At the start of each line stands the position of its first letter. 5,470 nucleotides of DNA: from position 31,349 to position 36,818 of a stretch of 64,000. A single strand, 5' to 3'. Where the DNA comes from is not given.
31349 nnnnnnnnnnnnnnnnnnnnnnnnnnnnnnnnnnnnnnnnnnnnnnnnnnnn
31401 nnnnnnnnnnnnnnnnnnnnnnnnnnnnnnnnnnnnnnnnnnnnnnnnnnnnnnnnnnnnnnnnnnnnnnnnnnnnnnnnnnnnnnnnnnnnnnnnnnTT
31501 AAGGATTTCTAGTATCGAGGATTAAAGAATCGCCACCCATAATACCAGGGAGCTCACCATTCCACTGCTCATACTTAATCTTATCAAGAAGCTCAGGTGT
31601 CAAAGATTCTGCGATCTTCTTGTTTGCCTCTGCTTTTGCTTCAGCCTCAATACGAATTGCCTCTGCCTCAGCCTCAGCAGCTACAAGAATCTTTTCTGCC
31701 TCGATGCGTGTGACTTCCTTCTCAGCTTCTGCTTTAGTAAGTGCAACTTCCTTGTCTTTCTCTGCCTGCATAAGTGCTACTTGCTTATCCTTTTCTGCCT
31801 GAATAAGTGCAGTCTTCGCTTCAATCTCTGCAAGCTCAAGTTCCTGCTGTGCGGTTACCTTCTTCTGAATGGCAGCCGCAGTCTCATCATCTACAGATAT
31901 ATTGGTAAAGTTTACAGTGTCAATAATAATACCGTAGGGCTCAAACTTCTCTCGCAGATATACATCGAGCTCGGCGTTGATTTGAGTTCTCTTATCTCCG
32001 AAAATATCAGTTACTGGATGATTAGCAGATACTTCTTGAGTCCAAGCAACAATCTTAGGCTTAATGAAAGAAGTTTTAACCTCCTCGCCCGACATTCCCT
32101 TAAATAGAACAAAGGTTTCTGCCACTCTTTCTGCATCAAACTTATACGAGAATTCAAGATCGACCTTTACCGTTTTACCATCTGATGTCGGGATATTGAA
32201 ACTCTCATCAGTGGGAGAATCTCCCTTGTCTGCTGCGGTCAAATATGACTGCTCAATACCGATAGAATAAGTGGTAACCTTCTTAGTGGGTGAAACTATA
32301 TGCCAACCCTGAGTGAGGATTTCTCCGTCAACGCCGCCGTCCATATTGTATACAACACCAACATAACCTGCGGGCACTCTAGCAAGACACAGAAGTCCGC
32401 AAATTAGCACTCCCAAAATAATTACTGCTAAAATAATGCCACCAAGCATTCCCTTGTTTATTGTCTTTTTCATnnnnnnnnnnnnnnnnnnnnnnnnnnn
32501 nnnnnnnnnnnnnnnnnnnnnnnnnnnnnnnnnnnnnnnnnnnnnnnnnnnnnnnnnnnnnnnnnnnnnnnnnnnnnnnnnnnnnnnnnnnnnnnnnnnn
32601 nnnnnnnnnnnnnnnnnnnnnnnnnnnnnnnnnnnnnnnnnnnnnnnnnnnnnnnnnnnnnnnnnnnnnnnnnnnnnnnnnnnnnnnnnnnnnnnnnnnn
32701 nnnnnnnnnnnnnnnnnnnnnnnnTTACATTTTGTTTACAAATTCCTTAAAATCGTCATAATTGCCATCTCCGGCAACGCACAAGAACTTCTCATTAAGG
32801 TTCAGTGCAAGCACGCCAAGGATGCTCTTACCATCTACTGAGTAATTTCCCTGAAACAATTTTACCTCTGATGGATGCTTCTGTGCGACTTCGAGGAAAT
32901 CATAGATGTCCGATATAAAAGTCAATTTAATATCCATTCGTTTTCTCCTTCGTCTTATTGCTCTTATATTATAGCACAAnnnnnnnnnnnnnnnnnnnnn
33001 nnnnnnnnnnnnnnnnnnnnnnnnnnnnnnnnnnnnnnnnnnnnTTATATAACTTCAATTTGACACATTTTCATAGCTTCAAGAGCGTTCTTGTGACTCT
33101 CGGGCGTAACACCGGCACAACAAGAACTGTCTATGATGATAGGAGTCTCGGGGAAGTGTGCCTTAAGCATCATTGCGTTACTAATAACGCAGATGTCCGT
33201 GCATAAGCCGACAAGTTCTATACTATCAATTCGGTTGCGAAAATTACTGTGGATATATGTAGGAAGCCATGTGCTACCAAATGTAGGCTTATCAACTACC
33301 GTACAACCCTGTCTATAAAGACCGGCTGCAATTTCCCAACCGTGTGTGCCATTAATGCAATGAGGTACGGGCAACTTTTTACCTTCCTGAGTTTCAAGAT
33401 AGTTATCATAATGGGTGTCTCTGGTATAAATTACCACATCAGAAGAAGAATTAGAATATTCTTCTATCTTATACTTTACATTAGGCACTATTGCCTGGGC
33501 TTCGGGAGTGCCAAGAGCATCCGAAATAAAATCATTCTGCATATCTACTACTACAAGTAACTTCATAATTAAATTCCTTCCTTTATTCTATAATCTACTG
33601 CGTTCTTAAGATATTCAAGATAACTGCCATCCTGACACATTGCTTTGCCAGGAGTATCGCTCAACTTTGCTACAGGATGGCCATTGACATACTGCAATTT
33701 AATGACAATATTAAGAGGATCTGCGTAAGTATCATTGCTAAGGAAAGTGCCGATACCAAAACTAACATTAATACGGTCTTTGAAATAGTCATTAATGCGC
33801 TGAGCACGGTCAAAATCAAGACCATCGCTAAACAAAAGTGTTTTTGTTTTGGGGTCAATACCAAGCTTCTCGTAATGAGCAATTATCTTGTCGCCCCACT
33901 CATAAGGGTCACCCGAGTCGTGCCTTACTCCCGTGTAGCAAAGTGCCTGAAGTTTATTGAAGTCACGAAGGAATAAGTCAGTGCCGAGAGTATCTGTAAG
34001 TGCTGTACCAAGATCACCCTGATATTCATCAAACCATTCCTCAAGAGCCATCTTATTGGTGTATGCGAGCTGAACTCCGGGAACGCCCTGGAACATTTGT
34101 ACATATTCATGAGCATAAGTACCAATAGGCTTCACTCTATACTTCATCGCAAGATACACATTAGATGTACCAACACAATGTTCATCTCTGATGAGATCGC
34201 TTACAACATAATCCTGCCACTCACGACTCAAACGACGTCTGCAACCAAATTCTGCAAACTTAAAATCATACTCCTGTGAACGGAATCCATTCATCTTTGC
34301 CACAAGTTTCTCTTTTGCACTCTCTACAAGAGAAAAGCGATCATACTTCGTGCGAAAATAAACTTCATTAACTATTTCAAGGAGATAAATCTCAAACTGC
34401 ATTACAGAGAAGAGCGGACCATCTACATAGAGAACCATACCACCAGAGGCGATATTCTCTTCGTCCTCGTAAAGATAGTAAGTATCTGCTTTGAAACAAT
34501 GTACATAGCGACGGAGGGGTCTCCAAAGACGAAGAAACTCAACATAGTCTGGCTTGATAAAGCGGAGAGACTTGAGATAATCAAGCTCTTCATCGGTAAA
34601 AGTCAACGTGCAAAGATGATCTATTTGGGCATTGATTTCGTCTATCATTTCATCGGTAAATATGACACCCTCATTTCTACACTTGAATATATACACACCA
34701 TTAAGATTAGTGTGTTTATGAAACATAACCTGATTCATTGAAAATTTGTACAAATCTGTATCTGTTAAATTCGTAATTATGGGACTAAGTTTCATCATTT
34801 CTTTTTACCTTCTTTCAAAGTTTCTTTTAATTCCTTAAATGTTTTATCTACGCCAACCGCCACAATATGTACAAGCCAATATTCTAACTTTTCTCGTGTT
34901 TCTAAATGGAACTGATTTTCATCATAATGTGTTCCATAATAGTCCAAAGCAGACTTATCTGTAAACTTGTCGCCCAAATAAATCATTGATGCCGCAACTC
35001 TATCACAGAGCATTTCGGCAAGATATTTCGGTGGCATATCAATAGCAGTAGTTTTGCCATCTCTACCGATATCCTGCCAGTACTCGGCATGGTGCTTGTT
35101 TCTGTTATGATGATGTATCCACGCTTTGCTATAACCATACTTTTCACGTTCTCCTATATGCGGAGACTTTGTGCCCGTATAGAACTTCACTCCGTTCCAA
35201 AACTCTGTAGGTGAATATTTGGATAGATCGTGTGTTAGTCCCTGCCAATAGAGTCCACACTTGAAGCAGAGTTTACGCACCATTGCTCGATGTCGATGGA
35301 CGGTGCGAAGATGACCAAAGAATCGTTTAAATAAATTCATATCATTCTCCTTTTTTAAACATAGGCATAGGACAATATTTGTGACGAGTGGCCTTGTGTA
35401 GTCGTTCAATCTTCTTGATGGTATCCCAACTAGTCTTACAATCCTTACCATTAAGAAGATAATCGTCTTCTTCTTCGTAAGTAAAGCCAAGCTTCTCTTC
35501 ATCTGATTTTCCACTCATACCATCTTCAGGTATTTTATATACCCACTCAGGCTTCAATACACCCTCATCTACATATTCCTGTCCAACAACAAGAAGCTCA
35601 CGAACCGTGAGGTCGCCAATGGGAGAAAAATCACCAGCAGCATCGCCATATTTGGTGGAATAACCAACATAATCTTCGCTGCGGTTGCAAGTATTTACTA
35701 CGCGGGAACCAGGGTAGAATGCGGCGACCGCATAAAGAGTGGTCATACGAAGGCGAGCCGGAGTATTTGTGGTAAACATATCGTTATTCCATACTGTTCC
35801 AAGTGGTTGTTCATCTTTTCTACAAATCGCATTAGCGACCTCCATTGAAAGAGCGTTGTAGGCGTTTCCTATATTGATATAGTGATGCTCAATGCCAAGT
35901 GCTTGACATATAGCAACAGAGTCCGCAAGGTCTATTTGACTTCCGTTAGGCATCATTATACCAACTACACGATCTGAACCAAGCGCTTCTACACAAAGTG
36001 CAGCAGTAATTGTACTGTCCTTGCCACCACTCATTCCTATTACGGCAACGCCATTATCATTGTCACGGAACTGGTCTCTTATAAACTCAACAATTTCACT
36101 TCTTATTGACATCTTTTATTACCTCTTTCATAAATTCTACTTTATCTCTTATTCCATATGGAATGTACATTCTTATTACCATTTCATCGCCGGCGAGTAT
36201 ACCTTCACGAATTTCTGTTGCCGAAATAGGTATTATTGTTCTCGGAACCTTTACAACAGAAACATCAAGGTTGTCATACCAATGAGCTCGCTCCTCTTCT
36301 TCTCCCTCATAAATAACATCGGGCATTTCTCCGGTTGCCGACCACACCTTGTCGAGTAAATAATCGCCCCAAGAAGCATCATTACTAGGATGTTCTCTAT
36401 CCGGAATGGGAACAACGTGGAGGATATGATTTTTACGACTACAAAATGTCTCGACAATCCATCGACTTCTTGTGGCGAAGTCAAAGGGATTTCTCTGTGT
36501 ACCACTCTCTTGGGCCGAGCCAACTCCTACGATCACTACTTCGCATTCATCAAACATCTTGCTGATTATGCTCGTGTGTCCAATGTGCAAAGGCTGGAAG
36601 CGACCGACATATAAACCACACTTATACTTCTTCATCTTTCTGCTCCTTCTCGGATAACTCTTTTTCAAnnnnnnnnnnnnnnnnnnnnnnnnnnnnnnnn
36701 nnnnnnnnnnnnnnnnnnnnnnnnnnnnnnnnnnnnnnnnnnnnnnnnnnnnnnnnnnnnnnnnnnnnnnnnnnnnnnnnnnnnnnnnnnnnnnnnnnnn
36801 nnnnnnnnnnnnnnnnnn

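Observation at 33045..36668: Complete Preiss-Handler NAD+ salvage route encoded by the phage (PncA-PncB-NadE-NadM)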

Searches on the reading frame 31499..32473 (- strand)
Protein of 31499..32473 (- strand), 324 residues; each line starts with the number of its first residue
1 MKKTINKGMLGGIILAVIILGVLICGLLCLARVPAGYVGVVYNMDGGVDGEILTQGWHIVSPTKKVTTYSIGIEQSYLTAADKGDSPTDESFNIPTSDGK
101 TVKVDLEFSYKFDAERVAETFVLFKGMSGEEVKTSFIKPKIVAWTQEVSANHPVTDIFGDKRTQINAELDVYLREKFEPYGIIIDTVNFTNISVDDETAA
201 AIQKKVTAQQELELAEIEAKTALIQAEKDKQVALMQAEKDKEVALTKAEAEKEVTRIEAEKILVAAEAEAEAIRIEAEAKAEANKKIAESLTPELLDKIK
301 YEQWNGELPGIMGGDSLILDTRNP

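Call 3: search_protein_families(library=pfam, proteins=[window:31499-32473:-], max_evalue=0.01)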
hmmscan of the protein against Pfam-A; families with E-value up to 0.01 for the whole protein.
window:31499-32473:- (324 aa): 2 families
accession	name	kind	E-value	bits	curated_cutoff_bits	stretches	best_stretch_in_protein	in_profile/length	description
PF01145.31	Band_7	-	7.1e-26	91.8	23.6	1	32-222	2-168/176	SPFH domain / Band 7 family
PF13421.11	Band_7_1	-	0.002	18.2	24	1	140-207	140-208/211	SPFH domain-Band 7 family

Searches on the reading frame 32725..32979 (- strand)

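Call 3: search_protein_families(library=pfam, proteins=[window:32725-32979:-], max_evalue=0.01)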
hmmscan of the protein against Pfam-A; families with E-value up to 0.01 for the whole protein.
window:32725-32979:- (84 aa): 1 family
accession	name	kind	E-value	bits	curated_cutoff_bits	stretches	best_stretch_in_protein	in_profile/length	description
PF00381.24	PTS-HPr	-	0.001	19.5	23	1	28-62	21-54/81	PTS HPr component phosphorylation site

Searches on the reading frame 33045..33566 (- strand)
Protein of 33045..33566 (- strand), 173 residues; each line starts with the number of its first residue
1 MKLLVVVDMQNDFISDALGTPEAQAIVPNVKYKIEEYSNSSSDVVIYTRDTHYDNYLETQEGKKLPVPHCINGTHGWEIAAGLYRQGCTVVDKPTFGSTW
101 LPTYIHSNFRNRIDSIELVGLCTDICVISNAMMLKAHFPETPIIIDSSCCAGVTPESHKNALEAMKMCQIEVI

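Call 3: search_protein_families(library=pfam, proteins=[window:33045-33566:-], max_evalue=0.01)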
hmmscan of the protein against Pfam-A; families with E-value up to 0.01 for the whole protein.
window:33045-33566:- (173 aa): 1 family
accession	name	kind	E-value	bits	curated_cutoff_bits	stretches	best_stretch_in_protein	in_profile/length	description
PF00857.26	Isochorismatase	-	1.5e-28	100.5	27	1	3-172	2-170/175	Isochorismatase domain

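Call 4: search_protein_families(library=ncbifam, proteins=[window:33045-33566:-], max_evalue=0.01)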
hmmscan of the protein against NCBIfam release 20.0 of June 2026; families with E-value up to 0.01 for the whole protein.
window:33045-33566:- (173 aa): 3 families
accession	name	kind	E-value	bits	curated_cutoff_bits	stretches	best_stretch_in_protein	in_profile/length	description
NF050097.1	BiurAmidohydBiuH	equivalog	5.7e-09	35.7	370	1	71-167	108-203/221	biuret amidohydrolase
NF008623.0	PRK11609.1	equivalog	3.4e-07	30.3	174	1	3-55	5-57/213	bifunctional nicotinamidase/pyrazinamidase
NF008517.0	PRK11440.1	equivalog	0.00035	20.5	195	1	4-164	11-170/188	hydrolase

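Call 6: search_protein_families(library=phrogs, proteins=[window:33045-33566:-], max_evalue=0.001)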
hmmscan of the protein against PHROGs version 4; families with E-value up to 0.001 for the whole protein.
window:33045-33566:- (173 aa): 1 family
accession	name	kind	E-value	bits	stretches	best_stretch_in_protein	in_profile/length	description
phrog_19305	-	unknown function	2.1e-32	113.6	1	2-173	4-197/199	-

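Call 17: search_solved_structures(query=window:33045-33566:-, max_evalue=0.001, show_alignments=3)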
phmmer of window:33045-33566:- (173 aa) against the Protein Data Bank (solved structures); distinct sequences matched with E-value up to 0.001: 18.
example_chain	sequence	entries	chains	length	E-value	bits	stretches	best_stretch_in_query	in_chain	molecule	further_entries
1ilw_A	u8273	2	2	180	1.7e-14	57.3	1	3-172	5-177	180 aa long hypothetical Pyrazinamidase/nicotinamidase | 180aa long hypothetical Pyrazinamidase/Nicotinamidase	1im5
3eef_A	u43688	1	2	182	1.8e-10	44.2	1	3-154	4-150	N-carbamoylsarcosine amidase related protein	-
5zn8_A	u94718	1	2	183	4.3e-10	43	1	2-166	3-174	Isochorismatase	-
6a8l_A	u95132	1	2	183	5.8e-10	42.6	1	2-166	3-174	Isochorismatase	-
6kua_A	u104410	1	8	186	1.9e-08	37.6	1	3-136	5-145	Cysteine hydrolase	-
3pl1_A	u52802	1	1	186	5.5e-08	36.1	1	1-173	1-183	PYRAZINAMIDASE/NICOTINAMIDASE PNCA (PZase)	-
6xix_A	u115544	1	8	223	6.5e-08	35.9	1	3-165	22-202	Cysteine hydrolase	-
3o90_A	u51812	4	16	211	1.9e-07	34.4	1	2-165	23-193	nicotinamidase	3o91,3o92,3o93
6azo_A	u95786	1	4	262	2.7e-07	33.9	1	72-167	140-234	Putative amidase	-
3s2s_A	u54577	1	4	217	6.3e-07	32.7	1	2-165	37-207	Putative pyrazinamidase/nicotinamidase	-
3hb7_A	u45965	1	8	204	9.1e-07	32.2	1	4-164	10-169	Isochorismatase hydrolase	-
6xj4_A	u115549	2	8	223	1.5e-06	31.4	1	3-165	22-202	Cysteine hydrolase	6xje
6azs_A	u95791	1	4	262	1.8e-06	31.2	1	72-167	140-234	Putative amidase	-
5bk6_A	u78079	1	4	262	1.9e-06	31.2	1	72-167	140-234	Putative amidase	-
2h0r_A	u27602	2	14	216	4.5e-06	29.9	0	1-69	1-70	Nicotinamidase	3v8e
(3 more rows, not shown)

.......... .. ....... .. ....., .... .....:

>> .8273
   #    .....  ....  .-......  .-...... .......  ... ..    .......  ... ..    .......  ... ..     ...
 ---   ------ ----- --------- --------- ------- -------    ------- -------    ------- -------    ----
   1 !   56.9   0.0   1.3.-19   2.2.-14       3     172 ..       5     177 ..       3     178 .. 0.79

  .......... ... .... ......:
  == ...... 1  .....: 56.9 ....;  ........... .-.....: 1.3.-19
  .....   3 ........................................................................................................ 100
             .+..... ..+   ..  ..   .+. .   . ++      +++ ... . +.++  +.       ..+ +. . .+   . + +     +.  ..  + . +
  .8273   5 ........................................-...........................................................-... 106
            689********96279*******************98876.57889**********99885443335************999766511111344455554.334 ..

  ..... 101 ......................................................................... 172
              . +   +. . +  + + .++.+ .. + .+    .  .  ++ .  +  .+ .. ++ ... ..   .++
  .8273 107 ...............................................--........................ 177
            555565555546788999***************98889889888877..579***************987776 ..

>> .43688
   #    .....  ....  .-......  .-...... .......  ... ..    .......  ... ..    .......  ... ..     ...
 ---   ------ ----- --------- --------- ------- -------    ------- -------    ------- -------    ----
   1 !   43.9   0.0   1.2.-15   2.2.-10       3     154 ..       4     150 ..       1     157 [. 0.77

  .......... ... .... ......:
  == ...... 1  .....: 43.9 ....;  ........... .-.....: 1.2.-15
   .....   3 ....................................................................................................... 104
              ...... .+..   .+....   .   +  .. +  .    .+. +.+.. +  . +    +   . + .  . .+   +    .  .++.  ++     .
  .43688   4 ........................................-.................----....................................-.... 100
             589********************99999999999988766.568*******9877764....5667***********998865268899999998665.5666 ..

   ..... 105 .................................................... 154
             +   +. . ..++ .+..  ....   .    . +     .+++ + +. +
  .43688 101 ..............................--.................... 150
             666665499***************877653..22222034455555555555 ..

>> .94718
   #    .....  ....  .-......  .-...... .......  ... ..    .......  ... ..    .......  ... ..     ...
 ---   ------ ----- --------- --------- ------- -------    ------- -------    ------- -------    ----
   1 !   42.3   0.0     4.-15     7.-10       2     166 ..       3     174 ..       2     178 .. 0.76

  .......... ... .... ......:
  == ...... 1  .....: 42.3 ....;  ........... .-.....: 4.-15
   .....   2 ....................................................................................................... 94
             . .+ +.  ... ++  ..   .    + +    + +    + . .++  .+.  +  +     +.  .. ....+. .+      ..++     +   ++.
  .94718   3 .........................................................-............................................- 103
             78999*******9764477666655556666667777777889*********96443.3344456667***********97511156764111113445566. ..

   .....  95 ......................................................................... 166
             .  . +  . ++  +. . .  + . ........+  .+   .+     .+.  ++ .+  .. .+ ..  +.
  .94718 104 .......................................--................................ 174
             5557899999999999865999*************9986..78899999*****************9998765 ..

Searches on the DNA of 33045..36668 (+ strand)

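Call 5: search_dna_similar(query=window:33045-36668:+, collection=phages, mode=near, max_rows=30)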
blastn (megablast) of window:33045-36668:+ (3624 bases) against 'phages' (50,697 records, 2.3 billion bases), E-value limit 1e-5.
No match.
